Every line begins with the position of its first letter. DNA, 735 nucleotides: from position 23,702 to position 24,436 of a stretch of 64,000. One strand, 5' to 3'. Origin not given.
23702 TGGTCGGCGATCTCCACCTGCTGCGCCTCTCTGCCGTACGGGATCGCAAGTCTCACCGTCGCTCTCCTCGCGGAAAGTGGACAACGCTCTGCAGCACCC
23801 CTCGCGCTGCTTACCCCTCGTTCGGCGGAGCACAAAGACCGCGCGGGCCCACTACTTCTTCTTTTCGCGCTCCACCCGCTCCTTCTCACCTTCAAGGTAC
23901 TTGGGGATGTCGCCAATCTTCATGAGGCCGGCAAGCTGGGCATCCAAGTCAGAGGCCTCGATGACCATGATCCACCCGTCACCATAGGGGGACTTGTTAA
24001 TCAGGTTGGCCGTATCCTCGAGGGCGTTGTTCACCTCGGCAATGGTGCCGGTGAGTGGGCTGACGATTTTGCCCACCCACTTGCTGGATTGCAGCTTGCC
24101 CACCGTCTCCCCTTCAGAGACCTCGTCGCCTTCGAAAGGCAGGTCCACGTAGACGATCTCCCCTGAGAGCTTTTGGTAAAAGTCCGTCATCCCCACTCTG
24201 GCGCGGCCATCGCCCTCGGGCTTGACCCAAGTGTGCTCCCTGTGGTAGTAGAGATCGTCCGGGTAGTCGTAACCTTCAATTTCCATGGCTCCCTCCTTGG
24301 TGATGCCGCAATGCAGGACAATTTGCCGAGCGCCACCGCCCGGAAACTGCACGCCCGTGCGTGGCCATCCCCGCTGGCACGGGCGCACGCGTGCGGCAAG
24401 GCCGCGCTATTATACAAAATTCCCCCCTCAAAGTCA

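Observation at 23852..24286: GcvH-family protein as the lead gene of the hdr operon, with no other glycine-cleavage genes nearby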

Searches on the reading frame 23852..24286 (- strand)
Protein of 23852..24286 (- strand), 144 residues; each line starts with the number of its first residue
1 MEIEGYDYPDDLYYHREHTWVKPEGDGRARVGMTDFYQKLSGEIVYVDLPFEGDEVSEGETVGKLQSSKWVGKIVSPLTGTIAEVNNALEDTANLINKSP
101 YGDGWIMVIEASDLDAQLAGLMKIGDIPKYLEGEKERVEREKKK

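Call 5: search_protein_families(library=pfam, proteins=[window:23852-24286:-])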
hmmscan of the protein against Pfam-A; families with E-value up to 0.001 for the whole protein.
window:23852-24286:- (144 aa): 1 family
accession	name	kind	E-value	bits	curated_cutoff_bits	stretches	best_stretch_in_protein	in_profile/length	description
PF01597.25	GCV_H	-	6.5e-38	129.8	22.2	1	12-132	1-120/122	Glycine cleavage H-protein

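Call 11: find_homologous_proteins(query=window:23852-24286:-, max_evalue=1e-10)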
Query window:23852-24286:- (144 aa): 838 proteins with E <= 1e-10 among 856 candidates; the best 120 are listed.
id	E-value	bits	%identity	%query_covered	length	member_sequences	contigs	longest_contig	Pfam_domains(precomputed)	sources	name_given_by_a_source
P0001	8.4e-87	307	94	100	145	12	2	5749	PF01597.26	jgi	-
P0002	5.9e-53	197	59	99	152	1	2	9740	PF01597.26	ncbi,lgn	ncbi:MAG: glycine cleavage system protein GcvH [bacterium]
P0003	1.0e-52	196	60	97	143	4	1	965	PF01597.26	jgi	jgi:glycine cleavage system H protein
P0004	1.1e-52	196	60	98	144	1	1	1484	PF01597.26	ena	-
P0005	2.1e-52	195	63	98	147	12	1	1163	PF01597.26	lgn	-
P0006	3.6e-52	195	59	97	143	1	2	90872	PF01597.26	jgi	jgi:glycine cleavage system H protein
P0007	4.8e-52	194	59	99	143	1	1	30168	PF01597.26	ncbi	-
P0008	9.0e-52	193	63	98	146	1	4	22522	PF01597.26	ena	-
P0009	2.0e-51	192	59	99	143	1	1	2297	PF01597.26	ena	-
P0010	2.4e-51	192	56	99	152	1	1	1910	PF01597.26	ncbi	-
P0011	2.6e-51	192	59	97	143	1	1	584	PF01597.26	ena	-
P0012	3.1e-51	191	63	98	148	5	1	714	PF01597.26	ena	-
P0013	3.2e-51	191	62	90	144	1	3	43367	PF01597.26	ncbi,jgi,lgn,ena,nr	ncbi:MAG TPA: glycine cleavage system protein GcvH [bacterium (Candidatus Stahlbacteria)]|nr:glycine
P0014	3.6e-51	191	59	99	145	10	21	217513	PF01597.26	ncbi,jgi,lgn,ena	-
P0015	3.8e-51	191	63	98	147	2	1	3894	PF01597.26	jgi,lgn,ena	-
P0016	4.7e-51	191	59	99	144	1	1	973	PF01597.26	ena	-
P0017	7.9e-51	190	60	97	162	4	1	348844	PF01597.26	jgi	jgi:glycine cleavage system H protein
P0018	8.1e-51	190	56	99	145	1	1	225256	PF01597.26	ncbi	ncbi:MAG: glycine cleavage system protein GcvH [bacterium]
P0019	8.1e-51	190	58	99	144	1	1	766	PF01597.26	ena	-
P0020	1.2e-50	190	58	99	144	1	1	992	PF01597.26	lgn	-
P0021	1.3e-50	189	57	99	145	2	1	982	PF01597.26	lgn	-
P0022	1.4e-50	189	58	99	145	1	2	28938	PF01597.26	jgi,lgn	-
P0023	1.5e-50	189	62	83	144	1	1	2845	PF01597.26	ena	-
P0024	1.5e-50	189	61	98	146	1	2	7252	PF01597.26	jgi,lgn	jgi:glycine cleavage system H protein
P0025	1.6e-50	189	58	99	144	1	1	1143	PF01597.26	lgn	-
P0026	2.1e-50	189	57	99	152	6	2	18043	PF01597.26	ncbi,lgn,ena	-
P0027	2.8e-50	188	57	98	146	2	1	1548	PF01597.26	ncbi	-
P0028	3.8e-50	188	58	99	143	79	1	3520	PF01597.26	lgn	-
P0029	4.7e-50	188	62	99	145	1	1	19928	PF01597.26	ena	-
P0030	4.7e-50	188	60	98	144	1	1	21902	PF01597.26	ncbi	-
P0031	5.4e-50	187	59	99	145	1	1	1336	PF01597.26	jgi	-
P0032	6.1e-50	187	59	99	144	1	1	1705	PF01597.26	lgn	-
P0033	9.0e-50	187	57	90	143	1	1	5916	PF01597.26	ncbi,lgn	ncbi:MAG: glycine cleavage system protein GcvH [Candidatus Edwardsbacteria bacterium]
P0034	9.1e-50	187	57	97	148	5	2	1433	PF01597.26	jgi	-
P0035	1.0e-49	187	59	99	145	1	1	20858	PF01597.26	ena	-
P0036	1.0e-49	187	55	99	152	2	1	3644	PF01597.26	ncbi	-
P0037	1.3e-49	186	59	99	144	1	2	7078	PF01597.26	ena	-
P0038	2.3e-49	185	59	97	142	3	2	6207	PF01597.26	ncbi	-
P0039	2.4e-49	185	56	99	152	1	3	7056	PF01597.26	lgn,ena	-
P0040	2.6e-49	185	59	96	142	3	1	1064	PF01597.26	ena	-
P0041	2.7e-49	185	56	99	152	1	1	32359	PF01597.26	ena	-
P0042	3.5e-49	185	57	99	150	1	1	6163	PF01597.26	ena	-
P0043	4.4e-49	184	58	99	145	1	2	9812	PF01597.26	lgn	-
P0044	4.4e-49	184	60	99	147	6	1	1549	PF01597.26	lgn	-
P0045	4.5e-49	184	56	99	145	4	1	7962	PF01597.26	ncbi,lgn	-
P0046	4.8e-49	184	58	97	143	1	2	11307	PF01597.26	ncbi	-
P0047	5.0e-49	184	59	100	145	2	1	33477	PF01597.26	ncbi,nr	ncbi:MAG: glycine cleavage system protein H [Candidatus Eisenbacteria bacterium]|nr:glycine cleavage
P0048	5.9e-49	184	59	98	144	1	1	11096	PF01597.26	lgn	-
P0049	6.0e-49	184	58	96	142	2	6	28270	PF01597.26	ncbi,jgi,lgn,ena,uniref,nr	ncbi:hypothetical protein AMJ40_02315 [candidate division TA06 bacterium DG_26]|uniref:Lipoyl-bindin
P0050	6.2e-49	184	59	97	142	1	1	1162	PF01597.26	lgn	-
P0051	6.9e-49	184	57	99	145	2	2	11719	PF01597.26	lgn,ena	-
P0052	7.0e-49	184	55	98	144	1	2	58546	PF01597.26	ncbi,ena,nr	ncbi:MAG: glycine cleavage system protein GcvH [Thermoplasmatales archaeon]|nr:glycine cleavage syst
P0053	1.0e-48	183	57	98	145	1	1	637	PF01597.26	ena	-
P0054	1.1e-48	183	59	99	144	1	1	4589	PF01597.26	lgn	-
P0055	1.2e-48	183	59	98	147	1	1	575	PF01597.26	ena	-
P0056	1.3e-48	183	60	98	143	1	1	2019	PF01597.26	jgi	jgi:glycine cleavage system H protein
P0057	1.5e-48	183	59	99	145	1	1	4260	PF01597.26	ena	-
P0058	1.5e-48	183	58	99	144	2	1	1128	PF01597.26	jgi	jgi:glycine cleavage system H protein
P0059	1.5e-48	183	59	97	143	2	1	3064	PF01597.26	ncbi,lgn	-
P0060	1.5e-48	183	55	98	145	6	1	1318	PF01597.26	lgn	-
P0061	1.6e-48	183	65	83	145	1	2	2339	PF01597.26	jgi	jgi:glycine cleavage system H protein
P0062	1.7e-48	183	58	97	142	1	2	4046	PF01597.26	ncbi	-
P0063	2.0e-48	182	59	99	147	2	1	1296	PF01597.26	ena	-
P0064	2.1e-48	182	57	99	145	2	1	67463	PF01597.26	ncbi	-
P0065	2.3e-48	182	56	99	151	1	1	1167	PF01597.26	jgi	jgi:glycine cleavage system H protein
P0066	2.4e-48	182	58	98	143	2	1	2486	PF01597.26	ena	-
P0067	3.1e-48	182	59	99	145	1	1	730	PF01597.26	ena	-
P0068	3.2e-48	182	59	91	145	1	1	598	PF01597.26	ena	-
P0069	3.2e-48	182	59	99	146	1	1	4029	PF01597.26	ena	-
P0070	3.7e-48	181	59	98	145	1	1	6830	PF01597.26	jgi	jgi:glycine cleavage system H protein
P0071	3.8e-48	181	58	98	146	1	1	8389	PF01597.26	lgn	-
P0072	3.9e-48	181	59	97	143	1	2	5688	PF01597.26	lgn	-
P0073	4.6e-48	181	56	97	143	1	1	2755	PF01597.26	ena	-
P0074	4.6e-48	181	56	97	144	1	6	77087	PF01597.26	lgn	-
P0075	4.7e-48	181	57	97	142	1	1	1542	PF01597.26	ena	-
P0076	4.7e-48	181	58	97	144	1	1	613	PF01597.26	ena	-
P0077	6.3e-48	181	58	99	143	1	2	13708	PF01597.26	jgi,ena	-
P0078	6.3e-48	181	55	98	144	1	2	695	PF01597.26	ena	-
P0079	6.5e-48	181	55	95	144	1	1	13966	PF01597.26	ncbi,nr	ncbi:glycine cleavage system protein GcvH [bacterium]|nr:glycine cleavage system protein GcvH [candi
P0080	7.0e-48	181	59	99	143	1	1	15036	PF01597.26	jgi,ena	-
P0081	7.1e-48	181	55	99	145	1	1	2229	PF01597.26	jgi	jgi:glycine cleavage system H protein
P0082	7.4e-48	181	54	99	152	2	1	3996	PF01597.26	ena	-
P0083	8.0e-48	180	62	83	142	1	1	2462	PF01597.26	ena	-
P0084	8.8e-48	180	59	97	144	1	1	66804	PF01597.26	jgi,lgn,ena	-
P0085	8.9e-48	180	59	97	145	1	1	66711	PF01597.26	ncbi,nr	ncbi:MAG: glycine cleavage system protein GcvH [candidate division WOR-3 bacterium]|nr:glycine cleav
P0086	9.0e-48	180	59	99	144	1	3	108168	PF01597.26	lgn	-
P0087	9.0e-48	180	57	99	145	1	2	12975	PF01597.26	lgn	-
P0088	1.1e-47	180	59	97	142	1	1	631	PF01597.26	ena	-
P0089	1.1e-47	180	55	99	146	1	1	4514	PF01597.26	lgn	-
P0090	1.2e-47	180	54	99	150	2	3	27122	PF01597.26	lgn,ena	-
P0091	1.5e-47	180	56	98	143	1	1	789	PF01597.26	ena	-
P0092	1.5e-47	180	60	98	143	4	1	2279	PF01597.26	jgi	-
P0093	1.5e-47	180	56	99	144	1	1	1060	PF01597.26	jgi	jgi:glycine cleavage system H protein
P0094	1.7e-47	179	60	85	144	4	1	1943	PF01597.26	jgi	jgi:glycine cleavage system H protein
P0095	1.8e-47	179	54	97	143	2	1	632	PF01597.26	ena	-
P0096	1.8e-47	179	61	84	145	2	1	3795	PF01597.26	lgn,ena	-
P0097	1.9e-47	179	58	98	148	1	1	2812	PF01597.26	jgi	jgi:glycine cleavage system H protein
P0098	2.0e-47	179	55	99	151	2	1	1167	PF01597.26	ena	-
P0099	2.3e-47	179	57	96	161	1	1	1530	PF01597.26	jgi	jgi:glycine cleavage system H protein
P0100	2.3e-47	179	55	99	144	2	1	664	PF01597.26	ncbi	-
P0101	2.4e-47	179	56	99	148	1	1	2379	PF01597.26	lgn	-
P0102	2.4e-47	179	56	97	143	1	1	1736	PF01597.26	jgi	jgi:glycine cleavage system H protein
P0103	2.7e-47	179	57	99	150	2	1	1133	PF01597.26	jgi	-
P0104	2.7e-47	179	61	92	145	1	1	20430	PF01597.26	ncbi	-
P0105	2.7e-47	179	55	99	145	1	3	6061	PF01597.26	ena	-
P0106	3.2e-47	178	57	99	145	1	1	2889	PF01597.26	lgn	-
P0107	3.2e-47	178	59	97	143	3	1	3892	PF01597.26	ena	-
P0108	3.5e-47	178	55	99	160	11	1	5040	PF01597.26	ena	-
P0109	4.2e-47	178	56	99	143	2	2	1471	PF01597.26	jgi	jgi:glycine cleavage system H protein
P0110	4.4e-47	178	58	99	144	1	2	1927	PF01597.26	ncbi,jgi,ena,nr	ncbi:MAG TPA: glycine cleavage system protein GcvH [bacterium]|nr:glycine cleavage system protein Gc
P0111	4.4e-47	178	56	99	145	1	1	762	PF01597.26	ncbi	-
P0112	4.9e-47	178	55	98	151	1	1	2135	PF01597.26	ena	-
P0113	4.9e-47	178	57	99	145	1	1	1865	PF01597.26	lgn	-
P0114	5.0e-47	178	56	99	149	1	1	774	PF01597.26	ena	-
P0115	5.7e-47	178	57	99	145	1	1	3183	PF01597.26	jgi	jgi:glycine cleavage system H protein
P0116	6.0e-47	178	57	99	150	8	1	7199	PF01597.26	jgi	jgi:glycine cleavage system H protein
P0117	6.3e-47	178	54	99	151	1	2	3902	PF01597.26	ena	-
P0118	6.8e-47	177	57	99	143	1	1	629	PF01597.26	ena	-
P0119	7.0e-47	177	60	97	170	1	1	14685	PF01597.26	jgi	jgi:glycine cleavage system H protein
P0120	7.6e-47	177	54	99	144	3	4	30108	PF01597.26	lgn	-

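Call 12: find_encoding_contigs(protein=window:23852-24286:-, flank=10000, max_places=6)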
Protein window:23852-24286:- (144 aa): no gene with exactly this product is on record in the collection.

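Call 13: find_encoding_contigs(protein=P0001, flank=10000, max_places=3)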
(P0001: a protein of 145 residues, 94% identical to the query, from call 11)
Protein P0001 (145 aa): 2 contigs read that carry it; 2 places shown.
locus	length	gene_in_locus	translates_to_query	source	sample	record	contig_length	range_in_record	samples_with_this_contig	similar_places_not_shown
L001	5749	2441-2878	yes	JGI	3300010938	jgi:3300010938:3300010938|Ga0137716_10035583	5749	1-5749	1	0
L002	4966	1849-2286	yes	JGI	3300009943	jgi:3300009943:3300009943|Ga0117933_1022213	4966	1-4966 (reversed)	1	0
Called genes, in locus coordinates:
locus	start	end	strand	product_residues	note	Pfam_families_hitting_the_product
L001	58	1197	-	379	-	-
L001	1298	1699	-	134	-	-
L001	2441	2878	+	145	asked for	PF01597:GCV_H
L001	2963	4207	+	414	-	PF09861:Lar_N, PF21113:LarA_C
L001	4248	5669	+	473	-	-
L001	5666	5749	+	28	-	?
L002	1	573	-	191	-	?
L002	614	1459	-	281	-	-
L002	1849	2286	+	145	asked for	PF01597:GCV_H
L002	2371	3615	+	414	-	PF09861:Lar_N, PF21113:LarA_C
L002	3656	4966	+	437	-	?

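Call 14: find_encoding_contigs(protein=P0014, flank=10000, max_places=4)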
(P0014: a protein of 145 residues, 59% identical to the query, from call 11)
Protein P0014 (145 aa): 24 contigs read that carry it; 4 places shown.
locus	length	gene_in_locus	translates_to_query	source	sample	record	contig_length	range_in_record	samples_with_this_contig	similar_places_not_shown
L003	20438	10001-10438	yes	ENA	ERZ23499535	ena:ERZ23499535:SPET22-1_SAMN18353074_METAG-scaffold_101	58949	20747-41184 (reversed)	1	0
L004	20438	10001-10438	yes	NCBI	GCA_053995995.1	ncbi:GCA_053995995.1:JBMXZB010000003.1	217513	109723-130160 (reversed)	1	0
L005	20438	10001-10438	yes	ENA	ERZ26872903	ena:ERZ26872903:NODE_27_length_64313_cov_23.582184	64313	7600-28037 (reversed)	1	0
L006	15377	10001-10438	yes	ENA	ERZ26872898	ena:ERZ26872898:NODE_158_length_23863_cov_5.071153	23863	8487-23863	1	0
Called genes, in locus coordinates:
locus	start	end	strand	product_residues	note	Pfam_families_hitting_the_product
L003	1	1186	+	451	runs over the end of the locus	PF00390:malic, PF03949:Malic_M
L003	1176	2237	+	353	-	PF13183:Fer4_8, PF13187:Fer4_9 (faint), PF13534:Fer4_17 (weak), PF02754:CCG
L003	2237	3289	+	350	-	PF21948:LplA-B_cat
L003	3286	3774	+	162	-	PF13187:Fer4_9, PF13237:Fer4_10 (weak), PF12838:Fer4_7 (weak), PF13183:Fer4_8, PF13534:Fer4_17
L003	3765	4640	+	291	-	PF02754:CCG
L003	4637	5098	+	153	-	PF02566:OsmC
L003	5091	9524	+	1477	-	PF12831:FAD_oxidored, PF14691:Fer4_20, PF07992:Pyr_redox_2, PF13450:NAD_binding_8, PF13738:Pyr_redox_3, PF07992:Pyr_redox_2, PF12831:FAD_oxidored, PF12838:Fer4_7, +21 more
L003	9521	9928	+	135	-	PF02662:FlpD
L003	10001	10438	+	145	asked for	PF01597:GCV_H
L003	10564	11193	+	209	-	-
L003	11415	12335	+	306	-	PF00730:HhH-GPD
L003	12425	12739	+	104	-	-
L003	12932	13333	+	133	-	PF13650:Asp_protease_2 (weak), PF13975:gag-asp_proteas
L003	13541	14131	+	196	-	-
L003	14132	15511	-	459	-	PF00155:Aminotran_1_2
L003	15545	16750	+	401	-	PF00180:Iso_dh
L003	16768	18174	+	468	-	PF00682:HMGL-like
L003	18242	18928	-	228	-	PF01168:Ala_racemase_N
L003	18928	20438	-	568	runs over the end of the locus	-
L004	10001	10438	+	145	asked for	PF01597:GCV_H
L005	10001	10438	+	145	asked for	PF01597:GCV_H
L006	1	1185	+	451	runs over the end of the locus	PF00390:malic, PF03949:Malic_M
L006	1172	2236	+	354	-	PF13187:Fer4_9 (faint), PF13183:Fer4_8, PF13534:Fer4_17 (weak), PF02754:CCG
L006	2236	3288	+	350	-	PF21948:LplA-B_cat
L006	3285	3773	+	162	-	PF13237:Fer4_10 (weak), PF12838:Fer4_7 (weak), PF13183:Fer4_8, PF13187:Fer4_9, PF13534:Fer4_17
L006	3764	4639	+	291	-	PF02754:CCG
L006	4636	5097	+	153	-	PF02566:OsmC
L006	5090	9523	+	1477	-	PF12831:FAD_oxidored, PF14691:Fer4_20, PF07992:Pyr_redox_2, PF13450:NAD_binding_8, PF13738:Pyr_redox_3, PF07992:Pyr_redox_2, PF12838:Fer4_7, PF14697:Fer4_21, +21 more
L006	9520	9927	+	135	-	PF02662:FlpD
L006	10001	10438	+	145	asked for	PF01597:GCV_H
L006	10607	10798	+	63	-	-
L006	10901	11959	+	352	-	-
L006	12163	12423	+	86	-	PF02579:Nitro_FeMo-Co (weak)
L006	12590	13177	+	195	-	PF14064:HmuY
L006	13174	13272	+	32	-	-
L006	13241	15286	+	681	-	PF13620:CarboxypepD_reg, PF13715:CarbopepD_reg_2, PF07715:Plug, PF00593:TonB_dep_Rec_b-barrel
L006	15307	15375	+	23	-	?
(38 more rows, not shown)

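Call 15: find_encoding_contigs(protein=P0018, flank=10000, max_places=2)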
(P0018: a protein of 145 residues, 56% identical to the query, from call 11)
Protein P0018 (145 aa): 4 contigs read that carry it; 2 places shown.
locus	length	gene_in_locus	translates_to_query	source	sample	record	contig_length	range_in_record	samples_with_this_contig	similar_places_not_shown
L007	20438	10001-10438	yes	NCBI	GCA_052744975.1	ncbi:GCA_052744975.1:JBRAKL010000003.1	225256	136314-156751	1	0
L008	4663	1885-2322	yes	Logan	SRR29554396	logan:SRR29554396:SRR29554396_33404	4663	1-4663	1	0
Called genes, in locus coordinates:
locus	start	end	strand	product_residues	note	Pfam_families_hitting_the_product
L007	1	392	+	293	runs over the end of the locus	PF02754:CCG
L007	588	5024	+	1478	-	PF12831:FAD_oxidored (weak), PF00037:Fer4 (weak), PF14691:Fer4_20, PF07992:Pyr_redox_2, PF12831:FAD_oxidored (weak), PF13450:NAD_binding_8, PF13738:Pyr_redox_3, PF07992:Pyr_redox_2, +16 more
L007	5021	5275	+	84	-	-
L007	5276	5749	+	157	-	PF02662:FlpD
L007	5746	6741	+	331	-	PF12838:Fer4_7 (faint), PF13237:Fer4_10 (faint), PF00037:Fer4 (faint), PF12797:Fer4_2 (faint), PF13183:Fer4_8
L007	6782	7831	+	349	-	PF13484:Fer4_16 (faint), PF14697:Fer4_21 (faint), PF25160:LdpA_Fe-S-bd (faint), PF00037:Fer4 (faint), PF12797:Fer4_2 (faint), PF13237:Fer4_10 (faint), PF17179:Fer4_22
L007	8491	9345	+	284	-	PF00175:NAD_binding_1, PF10418:DHODB_Fe-S_bind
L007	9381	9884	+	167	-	PF13237:Fer4_10 (faint), PF13183:Fer4_8, PF13187:Fer4_9 (weak), PF13534:Fer4_17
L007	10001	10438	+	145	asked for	PF01597:GCV_H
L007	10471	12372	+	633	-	PF13185:GAF_2, PF01590:GAF, PF13492:GAF_3, PF00512:HisKA, PF02518:HATPase_c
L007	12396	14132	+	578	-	PF01268:FTHFS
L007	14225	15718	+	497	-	PF01565:FAD_binding_4, PF02913:FAD-oxidase_C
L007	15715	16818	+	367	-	PF13183:Fer4_8, PF13534:Fer4_17, PF02754:CCG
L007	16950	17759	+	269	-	-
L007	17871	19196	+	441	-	PF14522:Cytochrome_C7 (faint), PF14537:Cytochrom_c3_2 (weak)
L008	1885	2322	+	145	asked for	PF01597:GCV_H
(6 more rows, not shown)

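Call 24: search_protein_families(library=ncbifam, proteins=[window:23852-24286:-], max_evalue=0.00001)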
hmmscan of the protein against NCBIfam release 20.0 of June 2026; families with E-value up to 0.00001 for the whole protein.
window:23852-24286:- (144 aa): 4 families
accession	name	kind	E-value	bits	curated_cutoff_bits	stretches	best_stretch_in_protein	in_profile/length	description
NF002270.0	PRK01202.1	subfamily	6.7e-38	129.4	117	1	7-124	3-119/129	glycine cleavage system protein GcvH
TIGR00527.1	gcvH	equivalog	1.9e-37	128.2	115.85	1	8-132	2-126/129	glycine cleavage system protein GcvH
TIGR03077.1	not_gcvH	equivalog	9.6e-21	73.9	144.05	1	13-112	1-100/110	glycine cleavage protein H-like protein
NF045810.1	GcvH_rel_desulf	equivalog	3.9e-12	46.2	150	1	9-124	13-128/167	GcvH-related protein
